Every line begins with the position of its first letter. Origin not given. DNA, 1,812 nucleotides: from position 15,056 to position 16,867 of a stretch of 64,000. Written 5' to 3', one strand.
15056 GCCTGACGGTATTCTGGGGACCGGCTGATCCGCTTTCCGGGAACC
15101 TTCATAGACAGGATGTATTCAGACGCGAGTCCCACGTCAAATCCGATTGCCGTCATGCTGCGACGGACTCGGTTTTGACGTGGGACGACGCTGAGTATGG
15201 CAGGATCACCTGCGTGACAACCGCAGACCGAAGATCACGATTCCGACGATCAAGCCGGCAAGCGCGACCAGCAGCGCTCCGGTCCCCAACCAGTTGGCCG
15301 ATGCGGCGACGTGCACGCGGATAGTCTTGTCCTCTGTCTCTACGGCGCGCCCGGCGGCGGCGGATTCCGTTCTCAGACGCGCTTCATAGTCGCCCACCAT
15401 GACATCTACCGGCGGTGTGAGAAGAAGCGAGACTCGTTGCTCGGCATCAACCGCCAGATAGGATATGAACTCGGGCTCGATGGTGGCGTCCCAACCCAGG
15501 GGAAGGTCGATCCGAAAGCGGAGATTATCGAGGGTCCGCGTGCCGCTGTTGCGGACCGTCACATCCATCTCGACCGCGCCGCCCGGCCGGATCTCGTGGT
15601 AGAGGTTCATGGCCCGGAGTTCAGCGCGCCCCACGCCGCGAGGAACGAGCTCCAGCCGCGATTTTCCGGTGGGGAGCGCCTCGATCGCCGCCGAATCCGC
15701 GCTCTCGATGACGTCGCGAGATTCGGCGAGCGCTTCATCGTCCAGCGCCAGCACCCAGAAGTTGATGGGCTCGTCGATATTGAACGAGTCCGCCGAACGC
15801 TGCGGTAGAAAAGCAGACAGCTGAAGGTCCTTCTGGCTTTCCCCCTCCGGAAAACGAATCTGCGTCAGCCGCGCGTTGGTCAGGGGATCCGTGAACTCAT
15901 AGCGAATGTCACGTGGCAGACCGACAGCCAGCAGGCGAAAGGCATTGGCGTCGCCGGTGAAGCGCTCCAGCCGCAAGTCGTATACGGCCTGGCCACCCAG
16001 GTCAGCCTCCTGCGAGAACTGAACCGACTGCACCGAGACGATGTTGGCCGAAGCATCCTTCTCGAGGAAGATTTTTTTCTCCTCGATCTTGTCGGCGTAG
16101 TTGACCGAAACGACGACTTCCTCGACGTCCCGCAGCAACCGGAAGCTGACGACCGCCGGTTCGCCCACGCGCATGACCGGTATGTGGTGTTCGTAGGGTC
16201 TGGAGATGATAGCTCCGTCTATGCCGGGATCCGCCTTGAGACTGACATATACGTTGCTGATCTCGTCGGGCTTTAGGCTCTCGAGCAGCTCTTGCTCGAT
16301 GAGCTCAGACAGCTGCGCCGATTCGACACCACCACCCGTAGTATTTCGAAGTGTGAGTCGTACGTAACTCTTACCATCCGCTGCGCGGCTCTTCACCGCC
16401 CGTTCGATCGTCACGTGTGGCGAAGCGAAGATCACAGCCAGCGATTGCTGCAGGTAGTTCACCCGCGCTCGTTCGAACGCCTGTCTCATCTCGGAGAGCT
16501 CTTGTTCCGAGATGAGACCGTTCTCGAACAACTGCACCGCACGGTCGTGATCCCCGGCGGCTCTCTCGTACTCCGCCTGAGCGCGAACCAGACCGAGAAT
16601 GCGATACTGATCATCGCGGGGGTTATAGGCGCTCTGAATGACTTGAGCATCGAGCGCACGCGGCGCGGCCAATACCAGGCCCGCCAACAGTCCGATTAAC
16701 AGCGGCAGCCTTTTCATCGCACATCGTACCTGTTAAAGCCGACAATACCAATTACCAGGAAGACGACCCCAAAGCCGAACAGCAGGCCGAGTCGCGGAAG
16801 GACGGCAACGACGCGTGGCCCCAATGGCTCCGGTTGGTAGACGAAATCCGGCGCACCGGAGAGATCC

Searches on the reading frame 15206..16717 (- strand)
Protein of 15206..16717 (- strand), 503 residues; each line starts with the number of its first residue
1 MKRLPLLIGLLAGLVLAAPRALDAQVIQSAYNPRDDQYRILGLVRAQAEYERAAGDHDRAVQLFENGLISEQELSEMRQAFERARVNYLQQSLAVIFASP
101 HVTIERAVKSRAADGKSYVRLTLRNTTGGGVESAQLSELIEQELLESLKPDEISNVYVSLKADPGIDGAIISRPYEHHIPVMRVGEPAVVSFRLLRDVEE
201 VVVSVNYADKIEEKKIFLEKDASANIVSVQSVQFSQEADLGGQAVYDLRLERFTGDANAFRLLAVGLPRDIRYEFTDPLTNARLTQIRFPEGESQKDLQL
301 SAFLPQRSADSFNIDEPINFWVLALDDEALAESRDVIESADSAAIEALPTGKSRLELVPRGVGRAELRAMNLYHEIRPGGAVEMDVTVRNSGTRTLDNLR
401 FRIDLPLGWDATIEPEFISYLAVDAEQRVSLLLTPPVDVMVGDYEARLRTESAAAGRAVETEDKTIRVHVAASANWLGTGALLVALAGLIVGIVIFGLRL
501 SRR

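Call 51: search_protein_families(library=pfam, proteins=[window:15206-16717:-], max_evalue=0.00001)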
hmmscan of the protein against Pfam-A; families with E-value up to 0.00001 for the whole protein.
window:15206-16717:- (503 aa): 1 family
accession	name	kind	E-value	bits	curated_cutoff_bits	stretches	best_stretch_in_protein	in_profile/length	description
PF10633.15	NPCBM_assoc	-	6.9e-12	45.8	24.4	1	377-449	2-74/78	NPCBM-associated, NEW3 domain of alpha-galactosidase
